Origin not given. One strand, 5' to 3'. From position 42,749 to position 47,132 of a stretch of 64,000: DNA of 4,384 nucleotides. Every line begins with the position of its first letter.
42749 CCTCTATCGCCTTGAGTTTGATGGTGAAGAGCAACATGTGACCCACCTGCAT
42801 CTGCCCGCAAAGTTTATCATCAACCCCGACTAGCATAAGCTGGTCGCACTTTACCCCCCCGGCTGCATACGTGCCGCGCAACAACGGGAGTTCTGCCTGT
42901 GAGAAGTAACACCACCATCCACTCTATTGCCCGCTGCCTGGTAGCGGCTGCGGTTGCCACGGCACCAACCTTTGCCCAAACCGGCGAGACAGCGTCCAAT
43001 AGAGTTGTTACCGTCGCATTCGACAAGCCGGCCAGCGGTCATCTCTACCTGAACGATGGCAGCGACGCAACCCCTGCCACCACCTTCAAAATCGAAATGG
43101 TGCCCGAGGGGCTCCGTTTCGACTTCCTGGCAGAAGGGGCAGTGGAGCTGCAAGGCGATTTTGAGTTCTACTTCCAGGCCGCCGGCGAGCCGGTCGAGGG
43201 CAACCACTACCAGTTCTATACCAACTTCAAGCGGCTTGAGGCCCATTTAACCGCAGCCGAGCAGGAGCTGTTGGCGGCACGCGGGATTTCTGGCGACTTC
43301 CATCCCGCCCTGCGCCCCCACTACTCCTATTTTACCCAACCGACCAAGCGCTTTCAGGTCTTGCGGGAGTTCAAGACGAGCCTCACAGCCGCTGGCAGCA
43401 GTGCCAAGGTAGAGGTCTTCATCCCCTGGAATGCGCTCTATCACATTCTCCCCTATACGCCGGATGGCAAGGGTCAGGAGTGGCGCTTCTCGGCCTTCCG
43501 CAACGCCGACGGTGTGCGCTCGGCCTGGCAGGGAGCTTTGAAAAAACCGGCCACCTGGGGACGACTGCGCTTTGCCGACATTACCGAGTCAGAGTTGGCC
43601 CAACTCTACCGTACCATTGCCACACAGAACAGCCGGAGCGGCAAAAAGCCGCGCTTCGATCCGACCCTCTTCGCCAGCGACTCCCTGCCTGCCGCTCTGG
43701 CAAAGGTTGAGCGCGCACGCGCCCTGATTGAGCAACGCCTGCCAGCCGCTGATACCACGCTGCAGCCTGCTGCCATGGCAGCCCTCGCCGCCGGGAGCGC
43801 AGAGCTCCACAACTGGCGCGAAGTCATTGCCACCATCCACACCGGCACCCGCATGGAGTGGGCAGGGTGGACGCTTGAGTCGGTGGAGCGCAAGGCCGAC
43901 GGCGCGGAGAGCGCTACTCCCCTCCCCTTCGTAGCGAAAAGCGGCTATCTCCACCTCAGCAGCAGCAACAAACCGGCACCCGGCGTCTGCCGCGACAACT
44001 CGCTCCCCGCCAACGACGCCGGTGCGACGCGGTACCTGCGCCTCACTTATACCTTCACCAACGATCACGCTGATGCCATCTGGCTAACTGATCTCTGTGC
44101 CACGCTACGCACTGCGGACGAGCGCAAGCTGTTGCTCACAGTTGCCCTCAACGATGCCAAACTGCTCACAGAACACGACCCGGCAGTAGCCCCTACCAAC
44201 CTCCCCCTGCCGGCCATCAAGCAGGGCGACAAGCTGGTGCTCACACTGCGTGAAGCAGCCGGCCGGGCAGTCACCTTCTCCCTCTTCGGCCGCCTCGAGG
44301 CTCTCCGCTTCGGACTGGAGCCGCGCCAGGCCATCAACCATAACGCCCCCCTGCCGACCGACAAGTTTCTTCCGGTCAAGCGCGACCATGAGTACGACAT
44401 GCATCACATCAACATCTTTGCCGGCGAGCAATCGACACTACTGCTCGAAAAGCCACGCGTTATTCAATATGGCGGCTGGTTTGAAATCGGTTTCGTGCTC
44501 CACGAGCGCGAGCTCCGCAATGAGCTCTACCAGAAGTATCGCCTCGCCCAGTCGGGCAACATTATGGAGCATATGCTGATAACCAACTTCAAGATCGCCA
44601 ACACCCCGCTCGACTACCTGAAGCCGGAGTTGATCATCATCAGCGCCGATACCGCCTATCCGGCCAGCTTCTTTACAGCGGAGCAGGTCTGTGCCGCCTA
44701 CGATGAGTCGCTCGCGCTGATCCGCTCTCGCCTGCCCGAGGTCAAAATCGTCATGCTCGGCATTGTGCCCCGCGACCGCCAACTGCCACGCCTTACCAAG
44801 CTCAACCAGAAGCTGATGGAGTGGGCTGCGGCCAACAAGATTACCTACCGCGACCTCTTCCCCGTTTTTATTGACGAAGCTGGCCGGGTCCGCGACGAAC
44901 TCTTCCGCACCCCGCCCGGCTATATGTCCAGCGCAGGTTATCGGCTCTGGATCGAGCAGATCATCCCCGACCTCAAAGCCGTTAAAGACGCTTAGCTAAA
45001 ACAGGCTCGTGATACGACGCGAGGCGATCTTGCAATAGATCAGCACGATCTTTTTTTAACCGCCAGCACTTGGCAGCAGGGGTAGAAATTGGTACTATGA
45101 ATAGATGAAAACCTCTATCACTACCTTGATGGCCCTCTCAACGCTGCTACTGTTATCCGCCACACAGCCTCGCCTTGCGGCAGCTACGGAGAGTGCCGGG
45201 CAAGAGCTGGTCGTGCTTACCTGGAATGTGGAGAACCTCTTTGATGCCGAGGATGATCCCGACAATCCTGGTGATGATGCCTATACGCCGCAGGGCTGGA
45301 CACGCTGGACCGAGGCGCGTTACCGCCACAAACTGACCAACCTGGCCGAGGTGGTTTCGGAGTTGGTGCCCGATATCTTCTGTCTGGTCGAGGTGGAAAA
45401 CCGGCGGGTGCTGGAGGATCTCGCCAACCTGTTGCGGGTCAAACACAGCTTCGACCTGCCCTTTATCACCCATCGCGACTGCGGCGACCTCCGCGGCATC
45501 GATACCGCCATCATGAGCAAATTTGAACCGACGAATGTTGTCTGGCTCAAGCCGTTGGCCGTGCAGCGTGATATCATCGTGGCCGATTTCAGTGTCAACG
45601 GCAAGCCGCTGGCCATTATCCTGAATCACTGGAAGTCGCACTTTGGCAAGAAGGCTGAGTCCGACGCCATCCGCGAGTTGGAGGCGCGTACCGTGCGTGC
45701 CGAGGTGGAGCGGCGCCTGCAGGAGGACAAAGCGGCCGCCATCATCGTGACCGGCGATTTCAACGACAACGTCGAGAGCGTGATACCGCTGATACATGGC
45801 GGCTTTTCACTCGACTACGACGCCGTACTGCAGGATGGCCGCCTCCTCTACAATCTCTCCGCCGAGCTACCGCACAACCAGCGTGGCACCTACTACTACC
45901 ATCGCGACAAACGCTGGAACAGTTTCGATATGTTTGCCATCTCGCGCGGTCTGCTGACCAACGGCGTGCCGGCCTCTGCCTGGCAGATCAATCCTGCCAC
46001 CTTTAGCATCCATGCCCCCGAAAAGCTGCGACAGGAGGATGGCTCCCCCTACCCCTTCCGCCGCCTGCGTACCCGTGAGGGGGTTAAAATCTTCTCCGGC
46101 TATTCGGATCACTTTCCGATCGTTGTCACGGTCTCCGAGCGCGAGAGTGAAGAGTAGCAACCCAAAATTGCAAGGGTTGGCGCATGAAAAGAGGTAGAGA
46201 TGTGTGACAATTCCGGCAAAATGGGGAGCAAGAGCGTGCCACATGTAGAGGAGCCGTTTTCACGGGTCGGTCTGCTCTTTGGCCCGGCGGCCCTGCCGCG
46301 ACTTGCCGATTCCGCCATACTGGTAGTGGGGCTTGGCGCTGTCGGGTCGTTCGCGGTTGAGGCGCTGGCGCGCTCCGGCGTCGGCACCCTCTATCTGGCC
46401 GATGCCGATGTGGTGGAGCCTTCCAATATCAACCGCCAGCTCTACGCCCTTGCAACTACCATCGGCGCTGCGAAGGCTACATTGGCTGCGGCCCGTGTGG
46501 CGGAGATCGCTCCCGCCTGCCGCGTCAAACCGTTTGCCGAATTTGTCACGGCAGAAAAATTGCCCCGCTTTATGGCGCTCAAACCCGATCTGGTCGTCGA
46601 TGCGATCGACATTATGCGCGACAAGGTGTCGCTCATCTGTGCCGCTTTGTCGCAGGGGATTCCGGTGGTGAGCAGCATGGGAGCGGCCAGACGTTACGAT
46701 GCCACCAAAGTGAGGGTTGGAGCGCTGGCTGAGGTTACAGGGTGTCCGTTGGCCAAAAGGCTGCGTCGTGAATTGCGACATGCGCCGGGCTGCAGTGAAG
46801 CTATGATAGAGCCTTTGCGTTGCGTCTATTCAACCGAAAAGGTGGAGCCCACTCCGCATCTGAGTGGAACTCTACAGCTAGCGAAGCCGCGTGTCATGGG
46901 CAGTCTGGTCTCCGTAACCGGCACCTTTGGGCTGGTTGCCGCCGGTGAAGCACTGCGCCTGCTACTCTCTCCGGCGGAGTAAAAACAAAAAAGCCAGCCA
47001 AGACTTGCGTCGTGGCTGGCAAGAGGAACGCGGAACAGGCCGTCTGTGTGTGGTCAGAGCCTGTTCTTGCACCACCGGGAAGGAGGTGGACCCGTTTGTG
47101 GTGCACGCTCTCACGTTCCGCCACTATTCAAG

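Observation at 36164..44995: Tightly coupled 7-gene operon of hydrolases (TIM-barrel isomerase, amidohydrolase, compact NPP-like phosphodiesterase, PHP phosphoesterase, GH-like, GT-C membrane protein, SGNH esterase): uncharacterised glycan/phospho-glycan processing pathway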

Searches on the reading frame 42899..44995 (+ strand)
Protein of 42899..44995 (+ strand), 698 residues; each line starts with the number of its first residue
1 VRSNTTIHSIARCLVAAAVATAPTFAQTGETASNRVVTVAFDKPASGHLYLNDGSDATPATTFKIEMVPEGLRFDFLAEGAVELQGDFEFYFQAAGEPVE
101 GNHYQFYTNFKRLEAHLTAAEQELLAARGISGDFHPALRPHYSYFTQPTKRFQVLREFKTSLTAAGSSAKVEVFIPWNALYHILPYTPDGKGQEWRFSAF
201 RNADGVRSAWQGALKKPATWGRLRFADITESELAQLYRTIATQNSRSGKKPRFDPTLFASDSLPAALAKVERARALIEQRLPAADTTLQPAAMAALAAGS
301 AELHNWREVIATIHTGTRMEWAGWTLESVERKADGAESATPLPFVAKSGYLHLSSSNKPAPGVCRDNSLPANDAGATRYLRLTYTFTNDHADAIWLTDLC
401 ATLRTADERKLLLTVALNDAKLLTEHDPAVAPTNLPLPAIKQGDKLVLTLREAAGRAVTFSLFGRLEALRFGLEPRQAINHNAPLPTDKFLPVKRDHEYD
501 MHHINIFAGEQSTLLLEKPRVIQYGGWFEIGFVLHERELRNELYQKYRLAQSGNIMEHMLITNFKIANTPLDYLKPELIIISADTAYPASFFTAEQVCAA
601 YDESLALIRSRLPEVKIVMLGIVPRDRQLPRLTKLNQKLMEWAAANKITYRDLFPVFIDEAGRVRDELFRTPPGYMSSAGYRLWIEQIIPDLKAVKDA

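Call 4: search_protein_families(library=pfam, proteins=[window:42899-44995:+], max_evalue=0.01)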
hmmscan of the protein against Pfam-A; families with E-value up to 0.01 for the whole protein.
window:42899-44995:+ (698 aa): 1 family
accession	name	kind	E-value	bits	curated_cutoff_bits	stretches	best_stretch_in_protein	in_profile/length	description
PF13472.12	Lipase_GDSL_2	-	1.4e-06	29.3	32.9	1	550-683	40-178/178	GDSL-like Lipase/Acylhydrolase family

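Call 5: search_protein_families(library=ncbifam, proteins=[window:42899-44995:+], max_evalue=0.01)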
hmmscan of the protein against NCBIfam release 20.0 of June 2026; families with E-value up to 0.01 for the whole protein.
window:42899-44995:+ (698 aa): 0 families

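Call 51: search_protein_representatives(protein=window:42899-44995:+)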
Query: 698 residues. Proteins with E-value up to 0.001 (for the whole library): 383; up to 1e-10: 32; up to 1e-30: 7. The best 150 are listed.
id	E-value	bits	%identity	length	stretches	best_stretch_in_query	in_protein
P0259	4.1e-200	683.1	47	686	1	16-696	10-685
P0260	7.1e-97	342.0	47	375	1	323-693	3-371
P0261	6.6e-49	183.4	27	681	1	51-692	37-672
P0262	4.1e-39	151.1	26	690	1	56-693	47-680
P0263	1.7e-35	139.1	28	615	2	57-336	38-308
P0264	5.2e-33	130.9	27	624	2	71-272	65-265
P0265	2.3e-31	125.5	29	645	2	13-326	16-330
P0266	7.2e-27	110.6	27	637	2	57-270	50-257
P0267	5.1e-26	107.8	26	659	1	150-693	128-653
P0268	7.1e-24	100.7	26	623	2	61-251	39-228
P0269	1.3e-22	96.6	29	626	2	421-693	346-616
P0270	5.1e-22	94.6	30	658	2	52-262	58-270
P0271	2.1e-21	92.6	27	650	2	76-310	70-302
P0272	4.0e-18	81.7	24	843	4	562-685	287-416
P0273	4.4e-18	81.6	26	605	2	158-279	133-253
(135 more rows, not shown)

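Call 66: find_encoding_contigs(protein=P0259, flank=10000, max_places=2)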
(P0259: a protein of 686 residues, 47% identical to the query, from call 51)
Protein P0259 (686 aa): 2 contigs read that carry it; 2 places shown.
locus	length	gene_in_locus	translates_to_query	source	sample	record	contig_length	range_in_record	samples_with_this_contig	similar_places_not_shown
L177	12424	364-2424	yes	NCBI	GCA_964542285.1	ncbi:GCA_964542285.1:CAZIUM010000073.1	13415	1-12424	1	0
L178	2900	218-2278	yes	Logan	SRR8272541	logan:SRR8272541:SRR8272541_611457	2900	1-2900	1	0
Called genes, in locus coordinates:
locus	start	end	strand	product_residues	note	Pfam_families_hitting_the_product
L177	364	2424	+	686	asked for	PF13472:Lipase_GDSL_2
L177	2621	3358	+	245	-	PF00106:adh_short, PF08659:KR, PF23441:SDR (faint), PF13561:adh_short_C2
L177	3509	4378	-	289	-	PF00263:Secretin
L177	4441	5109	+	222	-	PF13527:Acetyltransf_9 (weak), PF00583:Acetyltransf_1, PF13508:Acetyltransf_7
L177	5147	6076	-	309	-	PF00535:Glycos_transf_2, PF13641:Glyco_tranf_2_3, PF13632:Glyco_trans_2_3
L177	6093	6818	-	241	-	-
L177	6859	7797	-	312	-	PF01820:Dala_Dala_lig_N, PF02655:ATP-grasp_3 (weak), PF07478:Dala_Dala_lig_C, PF13535:ATP-grasp_4 (faint)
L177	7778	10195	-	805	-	PF01225:Mur_ligase, PF08245:Mur_ligase_M, PF02875:Mur_ligase_C, PF01565:FAD_binding_4, PF02873:MurB_C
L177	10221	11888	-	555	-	PF00485:PRK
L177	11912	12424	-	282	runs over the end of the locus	PF00348:polyprenyl_synt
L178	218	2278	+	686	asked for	PF13472:Lipase_GDSL_2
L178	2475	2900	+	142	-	?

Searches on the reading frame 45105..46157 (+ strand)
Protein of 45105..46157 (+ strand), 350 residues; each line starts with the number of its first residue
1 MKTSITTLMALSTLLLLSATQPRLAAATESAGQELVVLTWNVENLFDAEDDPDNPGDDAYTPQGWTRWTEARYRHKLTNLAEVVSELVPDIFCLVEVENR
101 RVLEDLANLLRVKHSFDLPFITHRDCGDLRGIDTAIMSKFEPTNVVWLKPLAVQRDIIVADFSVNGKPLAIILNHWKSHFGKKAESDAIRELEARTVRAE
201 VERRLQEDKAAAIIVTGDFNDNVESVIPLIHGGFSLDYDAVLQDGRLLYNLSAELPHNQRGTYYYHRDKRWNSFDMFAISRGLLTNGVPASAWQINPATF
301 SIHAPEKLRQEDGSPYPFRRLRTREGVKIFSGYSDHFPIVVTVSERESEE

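Call 4: search_protein_families(library=pfam, proteins=[window:45105-46157:+], max_evalue=0.01)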
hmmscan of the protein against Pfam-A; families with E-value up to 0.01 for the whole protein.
window:45105-46157:+ (350 aa): 2 families
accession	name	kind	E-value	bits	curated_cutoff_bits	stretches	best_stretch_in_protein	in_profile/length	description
PF19580.5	Exo_endo_phos_3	-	1e-52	179.6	27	1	38-343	3-309/311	Endonuclease/Exonuclease/phosphatase family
PF03372.29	Exo_endo_phos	-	9.1e-09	35.8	24.5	1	38-225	1-160/225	Endonuclease/Exonuclease/phosphatase family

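Call 5: search_protein_families(library=ncbifam, proteins=[window:45105-46157:+], max_evalue=0.01)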
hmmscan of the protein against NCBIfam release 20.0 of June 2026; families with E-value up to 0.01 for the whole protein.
window:45105-46157:+ (350 aa): 2 families
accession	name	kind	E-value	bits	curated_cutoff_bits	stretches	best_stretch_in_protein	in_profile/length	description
NF033681.1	ExeM_NucH_DNase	subfamily_domain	1.2e-09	37.6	300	1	19-299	221-510/546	ExeM/NucH family extracellular endonuclease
NF033680.1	exonuc_ExeM-GG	exception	0.0054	14.8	1300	0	153-225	634-704/884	extracellular exonuclease ExeM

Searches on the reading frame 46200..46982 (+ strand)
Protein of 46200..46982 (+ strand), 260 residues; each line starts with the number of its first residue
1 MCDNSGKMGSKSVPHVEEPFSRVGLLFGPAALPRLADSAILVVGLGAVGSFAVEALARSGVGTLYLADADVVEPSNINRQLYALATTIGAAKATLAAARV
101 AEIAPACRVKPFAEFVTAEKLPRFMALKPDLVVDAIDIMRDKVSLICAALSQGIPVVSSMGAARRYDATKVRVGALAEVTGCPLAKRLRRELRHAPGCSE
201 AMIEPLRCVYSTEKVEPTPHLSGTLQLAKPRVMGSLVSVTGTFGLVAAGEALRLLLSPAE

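Call 63: search_protein_families(library=pfam, max_evalue=0.001, proteins=[window:46200-46982:+])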
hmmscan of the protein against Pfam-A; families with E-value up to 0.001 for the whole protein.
window:46200-46982:+ (260 aa): 1 family
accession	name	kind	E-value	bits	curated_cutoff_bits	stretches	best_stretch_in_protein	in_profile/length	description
PF00899.27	ThiF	-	7.1e-37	127.3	28.1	1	26-257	9-204/238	ThiF family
